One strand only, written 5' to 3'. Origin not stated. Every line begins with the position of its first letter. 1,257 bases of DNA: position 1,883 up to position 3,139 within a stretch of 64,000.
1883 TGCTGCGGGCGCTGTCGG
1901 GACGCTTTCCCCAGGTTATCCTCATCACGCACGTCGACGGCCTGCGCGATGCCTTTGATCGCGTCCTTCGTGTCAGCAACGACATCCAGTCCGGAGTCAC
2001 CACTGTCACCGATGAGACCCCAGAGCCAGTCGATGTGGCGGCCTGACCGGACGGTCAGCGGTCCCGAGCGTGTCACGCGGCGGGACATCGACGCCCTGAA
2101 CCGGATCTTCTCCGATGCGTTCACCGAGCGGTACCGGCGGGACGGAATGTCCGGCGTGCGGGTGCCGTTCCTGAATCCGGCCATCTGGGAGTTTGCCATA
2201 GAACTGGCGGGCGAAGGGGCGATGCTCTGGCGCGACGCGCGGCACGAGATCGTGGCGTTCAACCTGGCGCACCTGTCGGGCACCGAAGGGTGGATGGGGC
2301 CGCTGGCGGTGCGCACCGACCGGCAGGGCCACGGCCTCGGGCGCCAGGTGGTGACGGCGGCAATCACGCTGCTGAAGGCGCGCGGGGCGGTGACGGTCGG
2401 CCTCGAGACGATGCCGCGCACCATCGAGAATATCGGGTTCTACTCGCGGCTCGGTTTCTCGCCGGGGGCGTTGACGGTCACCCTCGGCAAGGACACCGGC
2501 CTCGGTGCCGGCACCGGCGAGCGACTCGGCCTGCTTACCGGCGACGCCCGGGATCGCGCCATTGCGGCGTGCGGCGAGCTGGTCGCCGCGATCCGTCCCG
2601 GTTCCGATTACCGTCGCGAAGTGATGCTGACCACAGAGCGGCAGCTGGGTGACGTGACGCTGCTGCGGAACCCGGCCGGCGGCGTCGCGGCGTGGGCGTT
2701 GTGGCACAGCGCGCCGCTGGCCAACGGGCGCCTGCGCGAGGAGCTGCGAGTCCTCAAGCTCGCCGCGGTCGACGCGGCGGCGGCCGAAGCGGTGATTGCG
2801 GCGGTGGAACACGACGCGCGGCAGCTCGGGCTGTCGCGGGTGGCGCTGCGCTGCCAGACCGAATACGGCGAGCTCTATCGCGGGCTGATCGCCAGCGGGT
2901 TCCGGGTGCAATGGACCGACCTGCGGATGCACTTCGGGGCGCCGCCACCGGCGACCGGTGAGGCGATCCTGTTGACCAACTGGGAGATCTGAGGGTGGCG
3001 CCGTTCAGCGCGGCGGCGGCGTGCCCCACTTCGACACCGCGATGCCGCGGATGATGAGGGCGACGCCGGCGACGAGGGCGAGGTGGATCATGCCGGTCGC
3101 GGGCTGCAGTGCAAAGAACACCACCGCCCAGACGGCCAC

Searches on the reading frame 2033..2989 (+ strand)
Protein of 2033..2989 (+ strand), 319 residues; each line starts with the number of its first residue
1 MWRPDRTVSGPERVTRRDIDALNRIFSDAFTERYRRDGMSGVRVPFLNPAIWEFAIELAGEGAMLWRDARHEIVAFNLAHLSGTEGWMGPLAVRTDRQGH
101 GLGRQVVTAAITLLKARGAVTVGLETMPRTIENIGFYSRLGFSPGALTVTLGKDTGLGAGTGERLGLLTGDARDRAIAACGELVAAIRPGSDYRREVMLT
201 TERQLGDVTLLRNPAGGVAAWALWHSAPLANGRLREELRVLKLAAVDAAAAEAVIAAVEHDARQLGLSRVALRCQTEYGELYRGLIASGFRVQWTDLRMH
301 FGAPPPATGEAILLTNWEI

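Call 29: search_protein_families(library=pfam, proteins=[window:2033-2989:+], max_evalue=0.001)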
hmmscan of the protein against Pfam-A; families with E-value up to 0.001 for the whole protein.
window:2033-2989:+ (319 aa): 3 families
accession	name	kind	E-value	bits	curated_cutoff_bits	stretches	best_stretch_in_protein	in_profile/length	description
PF00583.31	Acetyltransf_1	-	6.3e-11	43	20.7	1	64-142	35-116/116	Acetyltransferase (GNAT) family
PF13508.13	Acetyltransf_7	-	8.8e-08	32.9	27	1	71-143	12-83/84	Acetyltransferase (GNAT) domain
PF08445.16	FR47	-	0.00013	22.4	22.1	1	85-143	21-78/86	FR47-like protein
